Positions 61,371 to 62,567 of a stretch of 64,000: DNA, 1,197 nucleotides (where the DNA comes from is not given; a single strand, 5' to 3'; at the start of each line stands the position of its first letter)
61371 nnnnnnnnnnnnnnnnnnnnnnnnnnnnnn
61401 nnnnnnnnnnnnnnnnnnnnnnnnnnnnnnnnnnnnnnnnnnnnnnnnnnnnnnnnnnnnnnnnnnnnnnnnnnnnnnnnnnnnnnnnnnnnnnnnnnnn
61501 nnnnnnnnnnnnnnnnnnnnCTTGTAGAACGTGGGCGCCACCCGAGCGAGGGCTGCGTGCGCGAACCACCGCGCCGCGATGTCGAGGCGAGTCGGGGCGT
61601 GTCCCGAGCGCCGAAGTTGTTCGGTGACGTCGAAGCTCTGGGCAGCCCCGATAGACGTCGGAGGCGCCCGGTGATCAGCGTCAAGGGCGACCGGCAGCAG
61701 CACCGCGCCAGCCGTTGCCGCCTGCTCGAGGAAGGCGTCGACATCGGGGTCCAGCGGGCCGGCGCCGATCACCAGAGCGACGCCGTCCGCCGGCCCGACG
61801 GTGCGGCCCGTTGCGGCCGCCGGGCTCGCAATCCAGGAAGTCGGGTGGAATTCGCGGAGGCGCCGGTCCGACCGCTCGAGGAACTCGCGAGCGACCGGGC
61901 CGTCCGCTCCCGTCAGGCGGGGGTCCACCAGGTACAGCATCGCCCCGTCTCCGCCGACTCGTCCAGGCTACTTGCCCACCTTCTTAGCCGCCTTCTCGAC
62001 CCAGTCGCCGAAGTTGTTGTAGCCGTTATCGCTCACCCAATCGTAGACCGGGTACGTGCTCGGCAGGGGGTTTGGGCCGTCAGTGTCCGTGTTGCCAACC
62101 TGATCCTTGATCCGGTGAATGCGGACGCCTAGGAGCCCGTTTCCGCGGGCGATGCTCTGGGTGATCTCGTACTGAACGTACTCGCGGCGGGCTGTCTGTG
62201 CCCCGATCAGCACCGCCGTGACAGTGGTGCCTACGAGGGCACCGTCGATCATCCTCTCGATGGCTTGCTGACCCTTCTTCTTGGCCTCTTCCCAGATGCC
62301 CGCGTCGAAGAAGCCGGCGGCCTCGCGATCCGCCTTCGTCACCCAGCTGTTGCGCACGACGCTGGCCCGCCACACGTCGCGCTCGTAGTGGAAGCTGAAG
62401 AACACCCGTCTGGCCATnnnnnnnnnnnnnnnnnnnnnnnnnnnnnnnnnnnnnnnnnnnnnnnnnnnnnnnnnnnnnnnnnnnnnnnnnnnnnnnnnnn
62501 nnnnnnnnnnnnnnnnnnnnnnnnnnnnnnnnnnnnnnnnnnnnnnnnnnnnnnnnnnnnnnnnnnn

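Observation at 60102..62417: Thoeris-like pair in which the ThsA position is filled by a TIR-SLOG protein instead of SIR2-SLOG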

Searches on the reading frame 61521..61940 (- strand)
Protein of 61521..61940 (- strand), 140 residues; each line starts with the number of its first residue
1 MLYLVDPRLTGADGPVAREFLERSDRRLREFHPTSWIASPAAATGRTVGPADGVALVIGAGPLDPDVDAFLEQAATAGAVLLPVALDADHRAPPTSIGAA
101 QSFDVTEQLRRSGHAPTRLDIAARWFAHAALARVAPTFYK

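Call 57: search_solved_structures(query=A3, max_evalue=10)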
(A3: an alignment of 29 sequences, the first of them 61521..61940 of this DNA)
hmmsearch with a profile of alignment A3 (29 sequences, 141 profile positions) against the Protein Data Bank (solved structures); distinct sequences matched with E-value up to 10: 6.
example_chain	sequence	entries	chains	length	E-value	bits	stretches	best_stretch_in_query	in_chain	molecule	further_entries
8yyf_A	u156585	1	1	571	1.6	11.8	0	42-84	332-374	Ribonuclease J 2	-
8yyj_A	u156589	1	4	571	1.6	11.8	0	42-84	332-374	Ribonuclease J 2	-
8yyh_A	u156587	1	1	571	1.6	11.8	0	42-84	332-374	Ribonuclease J 2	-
8yyg_A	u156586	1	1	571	1.6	11.8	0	42-84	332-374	Ribonuclease J 2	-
8yyi_A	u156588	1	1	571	1.6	11.8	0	42-84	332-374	Ribonuclease J 2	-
6k6w_A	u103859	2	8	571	1.6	11.8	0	42-84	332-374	Ribonuclease J 2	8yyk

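Call 67: predict_structure(alignment_id=A4)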
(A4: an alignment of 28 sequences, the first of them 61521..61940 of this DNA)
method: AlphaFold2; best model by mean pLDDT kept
length: 140 residues; sequences in the alignment: 28
mean_pLDDT: 95.6   pTM: 0.89
mean pLDDT of the five models: 95.6, 94.8, 94.3, 94.2, 93.4
residues with pLDDT >= 90: 134; 70-90: 3; 50-70: 2; < 50: 1
segments of 3 or more residues with pLDDT < 50: none
pLDDT, mean of each block of 10 residues (from residue 1): 98 97 98 97 96 97 97 98 97 95 97 96 97 77
secondary structure, 60 per line:
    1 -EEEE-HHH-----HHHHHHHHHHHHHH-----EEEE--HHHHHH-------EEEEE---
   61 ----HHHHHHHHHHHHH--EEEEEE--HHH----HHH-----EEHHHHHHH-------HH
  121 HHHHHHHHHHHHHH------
elements in order: E2-5 H15-28 E34-37 H40-45 E53-57 H65-77 E80-85 H105-111 H119-134

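Call 70: fold_search(model_id=the predicted structure, library=pdb)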
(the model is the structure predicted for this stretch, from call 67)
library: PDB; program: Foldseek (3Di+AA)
matches with E <= 10: 989; with E <= 0.001: 0
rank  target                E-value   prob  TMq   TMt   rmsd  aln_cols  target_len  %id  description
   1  2xhz_B                1.1e-02  0.98  0.49  0.41   6.9       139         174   16  Probing the active site of the sugar isomerase domain from E. coli arabinose-5-phosphate isomerase via X-ray crystallo (released 2011-01-26)
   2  3fxa_A                1.4e-02  0.98  0.50  0.39   7.1       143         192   16  Crystal structure of a putative sugar-phosphate isomerase (lmof2365_0531) from listeria monocytogenes str. 4b f2365 at (released 2009-02-03)
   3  2xhz_A                1.5e-02  0.97  0.48  0.41   6.9       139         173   16  Probing the active site of the sugar isomerase domain from E. coli arabinose-5-phosphate isomerase via X-ray crystallo (released 2011-01-26)
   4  1vim_C                1.6e-02  0.94  0.43  0.35   7.2       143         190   16  Crystal structure of an hypothetical protein (released 2003-12-30)
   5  4s12_B                1.8e-02  0.94  0.47  0.27   7.0       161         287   16  1.55 Angstrom Crystal Structure of N-acetylmuramic acid 6-phosphate Etherase from Yersinia enterocolitica. (released 2015-01-21)
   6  2xhz_D                2.0e-02  0.97  0.49  0.42   7.0       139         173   16  Probing the active site of the sugar isomerase domain from E. coli arabinose-5-phosphate isomerase via X-ray crystallo (released 2011-01-26)
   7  3fxa_C                2.0e-02  0.96  0.49  0.38   7.3       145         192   14  Crystal structure of a putative sugar-phosphate isomerase (lmof2365_0531) from listeria monocytogenes str. 4b f2365 at (released 2009-02-03)
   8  1viv_B                2.4e-02  0.97  0.49  0.41   6.0       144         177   10  Crystal structure of a hypothetical protein (released 2003-12-30)
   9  3knz_C                2.4e-02  0.90  0.42  0.23   6.5       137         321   19  Crystal structure of Putative sugar binding protein (NP_459565.1) from Salmonella typhimurium LT2 at 2.50 A resolution (released 2009-12-01)
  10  8eol_A                2.6e-02  0.97  0.46  0.24   6.4       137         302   20  CRYSTAL STRUCTURE OF NAGB-II PHOSPHOSUGAR ISOMERASE FROM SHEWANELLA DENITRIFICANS OS217 AT 2.17 A RESOLUTION (released 2023-05-17)
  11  3fj1_C                2.6e-02  0.93  0.46  0.24   6.3       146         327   16  Crystal structure of putative phosphosugar isomerase (YP_167080.1) from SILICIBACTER POMEROYI DSS-3 at 1.75 A resoluti (released 2009-01-20)
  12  3fxa_B                2.7e-02  0.95  0.50  0.39   7.8       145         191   14  Crystal structure of a putative sugar-phosphate isomerase (lmof2365_0531) from listeria monocytogenes str. 4b f2365 at (released 2009-02-03)
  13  3fkj_A                3.3e-02  0.96  0.53  0.26   5.8       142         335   17  Crystal structure of a putative phosphosugar isomerase (stm_0572) from salmonella typhimurium lt2 at 2.12 A resolution (released 2009-01-13)
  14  8eol_B                3.5e-02  0.96  0.49  0.27   5.9       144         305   22  CRYSTAL STRUCTURE OF NAGB-II PHOSPHOSUGAR ISOMERASE FROM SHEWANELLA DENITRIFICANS OS217 AT 2.17 A RESOLUTION (released 2023-05-17)
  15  3knz_F                3.5e-02  0.85  0.42  0.23   6.6       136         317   18  Crystal structure of Putative sugar binding protein (NP_459565.1) from Salmonella typhimurium LT2 at 2.50 A resolution (released 2009-12-01)
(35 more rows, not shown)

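Call 85: search_protein_families(library=pfam, proteins=[window:61521-61940:-], max_evalue=10)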
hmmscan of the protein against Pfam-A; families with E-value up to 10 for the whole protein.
window:61521-61940:- (140 aa): 1 family
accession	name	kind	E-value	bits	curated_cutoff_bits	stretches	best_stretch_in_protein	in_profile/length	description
PF14555.12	UBA_4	-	0.13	12.5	21.8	1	9-25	10-26/43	UBA-like domain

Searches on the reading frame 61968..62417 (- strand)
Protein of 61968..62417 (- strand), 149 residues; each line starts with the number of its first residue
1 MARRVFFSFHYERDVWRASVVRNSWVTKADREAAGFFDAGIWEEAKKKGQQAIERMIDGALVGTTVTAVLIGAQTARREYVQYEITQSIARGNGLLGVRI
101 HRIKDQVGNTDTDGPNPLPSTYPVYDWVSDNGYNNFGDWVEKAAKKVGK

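Call 3: search_protein_families(library=pfam, proteins=[window:61968-62417:-], max_evalue=1)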
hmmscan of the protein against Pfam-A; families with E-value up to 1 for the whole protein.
window:61968-62417:- (149 aa): 2 families
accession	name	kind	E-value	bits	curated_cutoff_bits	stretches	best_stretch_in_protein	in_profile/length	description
PF08937.16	ThsB_TIR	-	2e-22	79.9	21.2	1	6-103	1-98/100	Thoeris protein ThsB, TIR-like domain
PF03727.22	Hexokinase_2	-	0.053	13.3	24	1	34-75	54-95/242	Hexokinase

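Call 4: search_protein_families(library=padloc, proteins=[window:61968-62417:-], max_evalue=1)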
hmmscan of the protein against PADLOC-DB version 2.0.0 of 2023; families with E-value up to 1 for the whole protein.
window:61968-62417:- (149 aa): 4 families
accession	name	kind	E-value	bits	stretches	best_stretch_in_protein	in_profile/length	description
PDLC00431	ThsB1|ThsB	-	5.5e-62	206.9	1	1-149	1-162/162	TIR-like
PDLC04688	PDC-M50B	-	5e-58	193.9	1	1-146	1-158/162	-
PDLC00433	ThsB1|ThsB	-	1.7e-37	127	1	1-120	1-116/164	TIR-like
PDLC00418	ThsB1|ThsB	-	0.00031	18.6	1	45-105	45-105/155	TIR-like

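Call 5: search_protein_families(library=ncbifam, proteins=[window:61968-62417:-], max_evalue=1)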
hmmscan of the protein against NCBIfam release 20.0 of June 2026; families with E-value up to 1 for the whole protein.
window:61968-62417:- (149 aa): 0 families
